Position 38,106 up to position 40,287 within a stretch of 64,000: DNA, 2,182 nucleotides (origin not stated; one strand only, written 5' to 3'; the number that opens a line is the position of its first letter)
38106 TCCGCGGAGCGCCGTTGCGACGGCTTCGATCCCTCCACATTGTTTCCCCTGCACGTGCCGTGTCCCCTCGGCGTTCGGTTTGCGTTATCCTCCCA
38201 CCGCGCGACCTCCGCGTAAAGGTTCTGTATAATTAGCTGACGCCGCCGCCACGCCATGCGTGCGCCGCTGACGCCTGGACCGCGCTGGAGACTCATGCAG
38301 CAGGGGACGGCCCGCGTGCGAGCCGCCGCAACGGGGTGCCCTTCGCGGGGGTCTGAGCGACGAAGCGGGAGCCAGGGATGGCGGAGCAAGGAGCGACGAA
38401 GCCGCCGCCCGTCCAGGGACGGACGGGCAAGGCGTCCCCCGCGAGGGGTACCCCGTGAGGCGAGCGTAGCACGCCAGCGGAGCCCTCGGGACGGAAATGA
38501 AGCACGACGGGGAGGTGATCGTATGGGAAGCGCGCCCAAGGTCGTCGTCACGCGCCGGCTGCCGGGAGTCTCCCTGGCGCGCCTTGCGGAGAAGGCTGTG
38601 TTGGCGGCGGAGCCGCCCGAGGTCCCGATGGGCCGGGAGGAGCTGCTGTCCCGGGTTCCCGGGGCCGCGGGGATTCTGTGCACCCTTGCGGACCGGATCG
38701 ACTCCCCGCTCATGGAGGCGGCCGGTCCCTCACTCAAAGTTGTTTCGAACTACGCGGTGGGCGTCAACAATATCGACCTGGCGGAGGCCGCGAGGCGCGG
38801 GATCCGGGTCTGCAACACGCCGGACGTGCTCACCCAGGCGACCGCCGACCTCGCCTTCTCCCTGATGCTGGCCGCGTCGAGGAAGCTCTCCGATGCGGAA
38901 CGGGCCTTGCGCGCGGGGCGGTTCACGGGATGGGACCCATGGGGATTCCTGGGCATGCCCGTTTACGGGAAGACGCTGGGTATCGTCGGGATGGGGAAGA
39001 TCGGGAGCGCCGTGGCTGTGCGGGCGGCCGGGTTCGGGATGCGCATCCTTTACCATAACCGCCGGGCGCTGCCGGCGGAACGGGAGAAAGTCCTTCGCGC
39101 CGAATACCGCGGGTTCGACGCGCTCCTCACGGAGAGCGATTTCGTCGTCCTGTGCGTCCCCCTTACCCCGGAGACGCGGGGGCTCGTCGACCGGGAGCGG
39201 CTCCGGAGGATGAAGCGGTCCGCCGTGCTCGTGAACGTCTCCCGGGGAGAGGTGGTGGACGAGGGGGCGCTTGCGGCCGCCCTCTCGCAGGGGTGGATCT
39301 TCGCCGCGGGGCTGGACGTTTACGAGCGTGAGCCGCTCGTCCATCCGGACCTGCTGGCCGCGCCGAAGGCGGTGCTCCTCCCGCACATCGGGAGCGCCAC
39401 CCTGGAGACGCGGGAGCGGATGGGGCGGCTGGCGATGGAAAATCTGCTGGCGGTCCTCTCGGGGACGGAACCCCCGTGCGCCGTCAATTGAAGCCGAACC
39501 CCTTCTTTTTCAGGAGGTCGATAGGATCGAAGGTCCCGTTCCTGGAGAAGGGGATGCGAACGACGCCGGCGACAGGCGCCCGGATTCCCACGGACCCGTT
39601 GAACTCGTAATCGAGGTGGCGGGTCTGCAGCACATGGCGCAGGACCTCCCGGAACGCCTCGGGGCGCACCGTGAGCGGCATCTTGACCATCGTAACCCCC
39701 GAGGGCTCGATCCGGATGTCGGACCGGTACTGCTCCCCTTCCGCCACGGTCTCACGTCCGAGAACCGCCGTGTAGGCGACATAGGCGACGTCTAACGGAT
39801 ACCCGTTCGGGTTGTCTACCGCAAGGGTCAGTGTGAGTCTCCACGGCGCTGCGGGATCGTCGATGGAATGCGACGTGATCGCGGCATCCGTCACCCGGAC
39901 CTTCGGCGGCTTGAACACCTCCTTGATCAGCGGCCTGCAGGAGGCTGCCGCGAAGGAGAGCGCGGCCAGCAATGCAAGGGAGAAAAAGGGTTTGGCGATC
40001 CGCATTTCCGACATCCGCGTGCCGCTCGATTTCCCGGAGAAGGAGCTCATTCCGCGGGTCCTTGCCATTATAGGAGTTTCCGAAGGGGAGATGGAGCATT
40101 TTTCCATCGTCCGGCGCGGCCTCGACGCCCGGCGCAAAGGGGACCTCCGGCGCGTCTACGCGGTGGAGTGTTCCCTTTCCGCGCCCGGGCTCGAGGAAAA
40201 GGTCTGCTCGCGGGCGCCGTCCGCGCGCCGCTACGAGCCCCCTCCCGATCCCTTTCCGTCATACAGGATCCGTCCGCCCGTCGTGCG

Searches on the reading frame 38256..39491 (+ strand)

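Call 80: search_protein_families(library=pfam, proteins=[window:38256-39491:+], max_evalue=0.001)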
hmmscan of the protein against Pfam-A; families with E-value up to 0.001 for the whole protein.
window:38256-39491:+ (411 aa): 3 families
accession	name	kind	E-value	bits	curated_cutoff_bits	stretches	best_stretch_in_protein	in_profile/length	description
PF02826.25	2-Hacid_dh_C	-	5.5e-59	199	25.1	1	201-379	1-178/178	D-isomer specific 2-hydroxyacid dehydrogenase, NAD binding domain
PF00389.36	2-Hacid_dh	-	9.3e-29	100.2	24.6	1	122-411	26-134/134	D-isomer specific 2-hydroxyacid dehydrogenase, catalytic domain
PF03446.21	NAD_binding_2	-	0.00011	22.6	21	1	241-344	2-108/161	NAD binding domain of 6-phosphogluconate dehydrogenase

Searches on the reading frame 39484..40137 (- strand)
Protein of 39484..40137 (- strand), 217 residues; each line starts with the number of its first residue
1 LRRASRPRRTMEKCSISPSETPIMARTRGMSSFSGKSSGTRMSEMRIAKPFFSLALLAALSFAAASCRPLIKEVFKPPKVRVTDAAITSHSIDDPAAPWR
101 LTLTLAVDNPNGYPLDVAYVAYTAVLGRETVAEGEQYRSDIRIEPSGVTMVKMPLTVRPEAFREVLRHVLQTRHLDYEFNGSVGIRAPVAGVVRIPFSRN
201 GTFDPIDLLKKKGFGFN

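Call 80: search_protein_families(library=pfam, proteins=[window:39484-40137:-], max_evalue=0.001)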
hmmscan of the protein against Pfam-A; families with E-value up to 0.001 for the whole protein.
window:39484-40137:- (217 aa): 1 family
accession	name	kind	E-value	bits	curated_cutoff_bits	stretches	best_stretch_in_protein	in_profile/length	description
PF03168.19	LEA_2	-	1.5e-12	48.2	25.4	1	104-201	1-98/98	Late embryogenesis abundant protein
